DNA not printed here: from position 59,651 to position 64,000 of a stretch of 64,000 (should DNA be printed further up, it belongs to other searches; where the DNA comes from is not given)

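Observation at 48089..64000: Giant (over 15.9 kb, over 5,300 codons) uninterrupted ORF encoding a mosaic surface protein, still open at the window edge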

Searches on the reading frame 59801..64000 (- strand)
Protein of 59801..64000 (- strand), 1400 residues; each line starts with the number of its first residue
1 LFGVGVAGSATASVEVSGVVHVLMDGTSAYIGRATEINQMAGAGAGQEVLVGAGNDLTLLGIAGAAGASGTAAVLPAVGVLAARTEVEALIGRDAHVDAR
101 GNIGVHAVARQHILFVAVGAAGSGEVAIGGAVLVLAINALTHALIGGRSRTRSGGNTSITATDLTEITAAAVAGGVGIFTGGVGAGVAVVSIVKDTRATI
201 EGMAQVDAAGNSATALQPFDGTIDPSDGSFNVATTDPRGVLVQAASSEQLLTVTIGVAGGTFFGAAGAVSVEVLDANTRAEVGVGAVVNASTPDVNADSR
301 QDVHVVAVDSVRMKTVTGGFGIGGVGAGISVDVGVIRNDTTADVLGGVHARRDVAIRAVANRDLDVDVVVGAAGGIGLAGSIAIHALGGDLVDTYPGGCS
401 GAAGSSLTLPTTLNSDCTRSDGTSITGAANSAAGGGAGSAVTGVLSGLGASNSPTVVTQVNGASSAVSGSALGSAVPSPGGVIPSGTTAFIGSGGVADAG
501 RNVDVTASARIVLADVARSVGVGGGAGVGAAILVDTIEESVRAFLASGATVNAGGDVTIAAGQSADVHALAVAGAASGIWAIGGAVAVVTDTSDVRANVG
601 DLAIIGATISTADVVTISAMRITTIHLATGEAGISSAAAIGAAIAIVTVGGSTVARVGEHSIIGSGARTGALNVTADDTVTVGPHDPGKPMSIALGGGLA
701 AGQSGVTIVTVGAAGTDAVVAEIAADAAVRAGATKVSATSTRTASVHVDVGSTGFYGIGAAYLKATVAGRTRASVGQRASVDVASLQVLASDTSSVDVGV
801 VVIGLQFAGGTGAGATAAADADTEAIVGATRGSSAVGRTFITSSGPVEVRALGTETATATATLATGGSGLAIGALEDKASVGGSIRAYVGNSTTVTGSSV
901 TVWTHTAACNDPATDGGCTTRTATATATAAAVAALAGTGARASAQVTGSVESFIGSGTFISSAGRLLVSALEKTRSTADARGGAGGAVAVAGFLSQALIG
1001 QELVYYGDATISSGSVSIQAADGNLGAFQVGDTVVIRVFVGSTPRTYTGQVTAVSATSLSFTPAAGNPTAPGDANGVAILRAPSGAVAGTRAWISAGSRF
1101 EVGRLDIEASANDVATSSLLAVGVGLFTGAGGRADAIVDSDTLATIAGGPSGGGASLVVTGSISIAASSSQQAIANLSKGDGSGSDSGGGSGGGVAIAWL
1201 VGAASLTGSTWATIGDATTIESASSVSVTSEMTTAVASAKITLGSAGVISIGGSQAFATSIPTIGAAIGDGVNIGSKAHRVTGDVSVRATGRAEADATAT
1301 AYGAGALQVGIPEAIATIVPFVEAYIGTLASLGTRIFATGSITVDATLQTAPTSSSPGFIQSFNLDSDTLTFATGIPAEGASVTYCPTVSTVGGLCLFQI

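Call 5: search_protein_families(library=pfam, proteins=[window:59801-64000:-], max_evalue=0.1)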
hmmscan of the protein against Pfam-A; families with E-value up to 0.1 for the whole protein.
window:59801-64000:- (1400 aa): 0 families

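Call 6: search_protein_families(library=ncbifam, proteins=[window:59801-64000:-], max_evalue=0.1)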
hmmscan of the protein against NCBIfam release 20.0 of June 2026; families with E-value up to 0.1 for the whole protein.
window:59801-64000:- (1400 aa): 1 family
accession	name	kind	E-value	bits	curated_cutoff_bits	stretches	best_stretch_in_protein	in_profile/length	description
NF012206.1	LktA_tand_53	repeat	1.3e-12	47.7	50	5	524-577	1-53/53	tandem repeat-containing filamentous protein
